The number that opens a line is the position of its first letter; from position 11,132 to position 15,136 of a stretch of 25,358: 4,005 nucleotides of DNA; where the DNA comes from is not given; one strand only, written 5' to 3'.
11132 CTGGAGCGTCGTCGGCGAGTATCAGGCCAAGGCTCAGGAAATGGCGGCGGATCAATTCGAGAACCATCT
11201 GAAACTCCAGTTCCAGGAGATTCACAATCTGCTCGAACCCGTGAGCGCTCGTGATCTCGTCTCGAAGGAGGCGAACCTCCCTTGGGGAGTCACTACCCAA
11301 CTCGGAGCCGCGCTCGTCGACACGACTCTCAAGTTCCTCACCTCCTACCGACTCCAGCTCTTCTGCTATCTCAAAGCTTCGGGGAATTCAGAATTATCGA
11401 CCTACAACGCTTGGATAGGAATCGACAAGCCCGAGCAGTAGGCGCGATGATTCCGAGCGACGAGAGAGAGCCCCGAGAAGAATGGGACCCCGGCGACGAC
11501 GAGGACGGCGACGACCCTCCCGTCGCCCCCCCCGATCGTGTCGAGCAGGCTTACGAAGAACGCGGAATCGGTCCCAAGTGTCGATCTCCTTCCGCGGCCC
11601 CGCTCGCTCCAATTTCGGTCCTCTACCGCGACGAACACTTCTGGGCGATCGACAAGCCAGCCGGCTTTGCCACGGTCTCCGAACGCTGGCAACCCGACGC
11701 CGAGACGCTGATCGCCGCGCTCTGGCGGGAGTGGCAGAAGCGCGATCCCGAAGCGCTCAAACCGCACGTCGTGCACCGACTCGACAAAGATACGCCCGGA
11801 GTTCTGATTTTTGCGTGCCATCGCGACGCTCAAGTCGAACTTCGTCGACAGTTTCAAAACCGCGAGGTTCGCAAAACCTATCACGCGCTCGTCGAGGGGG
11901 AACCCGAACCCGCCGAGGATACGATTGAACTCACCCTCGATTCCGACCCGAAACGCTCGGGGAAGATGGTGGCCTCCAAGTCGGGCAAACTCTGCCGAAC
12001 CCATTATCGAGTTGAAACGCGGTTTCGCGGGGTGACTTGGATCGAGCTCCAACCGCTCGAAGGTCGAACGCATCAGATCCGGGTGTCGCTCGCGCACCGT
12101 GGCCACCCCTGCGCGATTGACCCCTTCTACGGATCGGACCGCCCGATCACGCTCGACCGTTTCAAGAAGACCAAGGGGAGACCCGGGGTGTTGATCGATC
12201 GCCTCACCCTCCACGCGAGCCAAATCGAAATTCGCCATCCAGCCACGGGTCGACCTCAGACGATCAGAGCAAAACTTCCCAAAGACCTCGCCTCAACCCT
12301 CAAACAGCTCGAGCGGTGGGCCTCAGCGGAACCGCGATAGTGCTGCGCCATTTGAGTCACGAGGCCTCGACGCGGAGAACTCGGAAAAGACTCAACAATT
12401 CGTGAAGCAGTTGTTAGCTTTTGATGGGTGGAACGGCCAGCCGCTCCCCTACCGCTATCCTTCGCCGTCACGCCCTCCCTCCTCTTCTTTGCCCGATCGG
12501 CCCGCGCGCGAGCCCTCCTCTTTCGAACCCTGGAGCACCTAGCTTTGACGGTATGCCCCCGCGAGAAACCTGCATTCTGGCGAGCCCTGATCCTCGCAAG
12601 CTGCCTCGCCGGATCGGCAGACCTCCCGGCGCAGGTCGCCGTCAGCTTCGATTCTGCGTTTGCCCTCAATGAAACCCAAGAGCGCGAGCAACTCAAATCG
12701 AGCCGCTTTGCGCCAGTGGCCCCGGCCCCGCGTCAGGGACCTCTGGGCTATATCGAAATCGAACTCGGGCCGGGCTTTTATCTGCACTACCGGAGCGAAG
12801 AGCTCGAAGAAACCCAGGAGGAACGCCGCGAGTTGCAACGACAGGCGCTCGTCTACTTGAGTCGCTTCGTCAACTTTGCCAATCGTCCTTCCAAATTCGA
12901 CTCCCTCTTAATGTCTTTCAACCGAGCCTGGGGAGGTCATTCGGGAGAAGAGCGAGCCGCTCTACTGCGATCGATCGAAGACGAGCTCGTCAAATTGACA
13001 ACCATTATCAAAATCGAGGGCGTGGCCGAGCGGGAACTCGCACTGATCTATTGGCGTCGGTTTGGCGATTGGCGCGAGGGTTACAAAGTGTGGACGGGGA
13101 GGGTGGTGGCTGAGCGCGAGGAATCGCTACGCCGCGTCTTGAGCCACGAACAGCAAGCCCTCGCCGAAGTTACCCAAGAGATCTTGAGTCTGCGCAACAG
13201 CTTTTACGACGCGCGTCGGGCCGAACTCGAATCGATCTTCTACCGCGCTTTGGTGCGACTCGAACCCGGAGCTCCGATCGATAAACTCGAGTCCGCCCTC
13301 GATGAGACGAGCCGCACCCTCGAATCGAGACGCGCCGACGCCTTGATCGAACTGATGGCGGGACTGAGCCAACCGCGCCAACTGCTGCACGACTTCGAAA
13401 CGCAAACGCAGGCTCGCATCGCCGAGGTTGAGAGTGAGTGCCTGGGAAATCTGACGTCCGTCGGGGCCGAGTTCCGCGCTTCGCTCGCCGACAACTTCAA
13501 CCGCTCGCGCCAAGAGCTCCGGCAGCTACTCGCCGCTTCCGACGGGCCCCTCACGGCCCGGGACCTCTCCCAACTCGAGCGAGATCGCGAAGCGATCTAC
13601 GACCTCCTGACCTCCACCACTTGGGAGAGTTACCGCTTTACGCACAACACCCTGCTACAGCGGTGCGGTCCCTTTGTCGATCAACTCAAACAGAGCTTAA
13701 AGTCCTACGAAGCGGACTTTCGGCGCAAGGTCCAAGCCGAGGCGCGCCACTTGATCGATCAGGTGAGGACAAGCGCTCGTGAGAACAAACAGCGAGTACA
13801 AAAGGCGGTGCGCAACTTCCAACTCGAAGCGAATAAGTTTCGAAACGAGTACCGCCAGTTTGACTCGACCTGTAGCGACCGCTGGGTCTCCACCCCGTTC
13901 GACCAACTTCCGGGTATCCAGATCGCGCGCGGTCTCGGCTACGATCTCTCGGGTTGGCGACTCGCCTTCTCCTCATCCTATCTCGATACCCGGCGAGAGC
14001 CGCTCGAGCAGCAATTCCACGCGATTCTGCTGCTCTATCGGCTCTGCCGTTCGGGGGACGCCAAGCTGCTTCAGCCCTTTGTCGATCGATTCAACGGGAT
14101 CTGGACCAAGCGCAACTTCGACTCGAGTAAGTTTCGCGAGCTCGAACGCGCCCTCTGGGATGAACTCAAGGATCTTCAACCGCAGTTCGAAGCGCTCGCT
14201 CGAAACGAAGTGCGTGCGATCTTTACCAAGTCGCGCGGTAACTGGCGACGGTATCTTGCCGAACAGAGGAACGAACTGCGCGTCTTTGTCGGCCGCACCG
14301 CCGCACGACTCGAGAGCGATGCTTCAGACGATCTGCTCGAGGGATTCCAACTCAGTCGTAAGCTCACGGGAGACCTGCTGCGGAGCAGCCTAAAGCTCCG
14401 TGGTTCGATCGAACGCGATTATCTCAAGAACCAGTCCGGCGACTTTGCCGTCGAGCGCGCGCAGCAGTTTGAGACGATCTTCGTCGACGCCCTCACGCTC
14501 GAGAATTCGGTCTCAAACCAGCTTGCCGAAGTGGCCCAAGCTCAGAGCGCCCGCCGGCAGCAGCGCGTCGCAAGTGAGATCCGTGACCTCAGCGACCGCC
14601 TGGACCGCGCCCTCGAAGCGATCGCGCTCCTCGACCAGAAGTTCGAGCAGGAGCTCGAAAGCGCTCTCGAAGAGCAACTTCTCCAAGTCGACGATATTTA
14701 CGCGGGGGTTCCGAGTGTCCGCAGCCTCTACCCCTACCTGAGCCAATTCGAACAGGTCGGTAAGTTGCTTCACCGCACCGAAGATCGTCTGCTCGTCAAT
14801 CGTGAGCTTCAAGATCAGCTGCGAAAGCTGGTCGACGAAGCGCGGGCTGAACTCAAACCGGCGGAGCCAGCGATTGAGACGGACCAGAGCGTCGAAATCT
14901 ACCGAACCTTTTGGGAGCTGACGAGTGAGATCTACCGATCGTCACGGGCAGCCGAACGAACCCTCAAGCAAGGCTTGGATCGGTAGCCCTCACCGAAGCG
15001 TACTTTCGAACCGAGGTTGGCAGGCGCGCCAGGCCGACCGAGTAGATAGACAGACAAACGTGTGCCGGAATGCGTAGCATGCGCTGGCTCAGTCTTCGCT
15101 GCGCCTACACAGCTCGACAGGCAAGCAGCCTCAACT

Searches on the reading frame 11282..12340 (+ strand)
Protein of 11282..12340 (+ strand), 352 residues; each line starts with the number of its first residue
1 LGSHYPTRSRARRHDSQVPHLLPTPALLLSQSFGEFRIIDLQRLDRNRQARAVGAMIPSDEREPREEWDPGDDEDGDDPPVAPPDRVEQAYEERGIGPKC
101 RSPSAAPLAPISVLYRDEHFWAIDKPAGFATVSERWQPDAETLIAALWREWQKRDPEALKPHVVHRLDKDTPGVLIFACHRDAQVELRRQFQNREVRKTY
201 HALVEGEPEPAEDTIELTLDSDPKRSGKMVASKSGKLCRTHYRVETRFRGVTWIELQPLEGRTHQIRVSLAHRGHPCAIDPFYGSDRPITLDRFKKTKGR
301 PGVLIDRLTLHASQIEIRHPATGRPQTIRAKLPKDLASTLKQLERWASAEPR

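Call 31: search_protein_families(library=pfam, proteins=[window:11282-12340:+], max_evalue=0.01)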
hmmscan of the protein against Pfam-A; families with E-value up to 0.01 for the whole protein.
window:11282-12340:+ (352 aa): 1 family
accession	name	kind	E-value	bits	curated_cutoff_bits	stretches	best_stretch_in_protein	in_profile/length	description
PF00849.27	PseudoU_synth_2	-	2.7e-30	106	26.8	1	119-272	1-152/152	RNA pseudouridylate synthase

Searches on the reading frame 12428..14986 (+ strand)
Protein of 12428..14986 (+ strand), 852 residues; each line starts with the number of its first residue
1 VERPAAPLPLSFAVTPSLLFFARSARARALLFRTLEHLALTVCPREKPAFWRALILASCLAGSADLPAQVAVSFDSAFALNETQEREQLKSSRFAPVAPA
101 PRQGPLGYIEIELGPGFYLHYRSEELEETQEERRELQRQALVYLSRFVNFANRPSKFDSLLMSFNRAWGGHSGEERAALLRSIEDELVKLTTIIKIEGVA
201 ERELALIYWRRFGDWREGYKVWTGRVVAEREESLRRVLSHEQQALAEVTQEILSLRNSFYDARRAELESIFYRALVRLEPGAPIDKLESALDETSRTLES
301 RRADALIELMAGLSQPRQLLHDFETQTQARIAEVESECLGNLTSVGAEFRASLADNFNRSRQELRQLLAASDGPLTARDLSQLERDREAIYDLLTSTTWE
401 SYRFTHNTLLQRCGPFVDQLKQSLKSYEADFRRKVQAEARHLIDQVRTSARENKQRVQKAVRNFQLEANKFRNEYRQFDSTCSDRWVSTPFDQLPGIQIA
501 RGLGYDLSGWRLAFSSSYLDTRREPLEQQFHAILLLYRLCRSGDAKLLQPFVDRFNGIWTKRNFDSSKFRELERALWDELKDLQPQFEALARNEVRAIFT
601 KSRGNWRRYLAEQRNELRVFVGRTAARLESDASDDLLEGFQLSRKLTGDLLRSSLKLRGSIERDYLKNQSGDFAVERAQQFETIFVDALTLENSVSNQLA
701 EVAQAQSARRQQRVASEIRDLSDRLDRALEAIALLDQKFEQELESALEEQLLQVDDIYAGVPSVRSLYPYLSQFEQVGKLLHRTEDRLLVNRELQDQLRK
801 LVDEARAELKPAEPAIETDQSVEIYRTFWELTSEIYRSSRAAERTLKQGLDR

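Call 31: search_protein_families(library=pfam, proteins=[window:12428-14986:+], max_evalue=0.01)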
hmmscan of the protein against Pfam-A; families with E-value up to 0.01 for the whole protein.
window:12428-14986:+ (852 aa): 1 family
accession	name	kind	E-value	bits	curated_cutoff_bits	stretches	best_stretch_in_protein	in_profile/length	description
PF01442.23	Apolipoprotein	-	0.0073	16.5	90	1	286-473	19-168/190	Apolipoprotein A1/A4/E domain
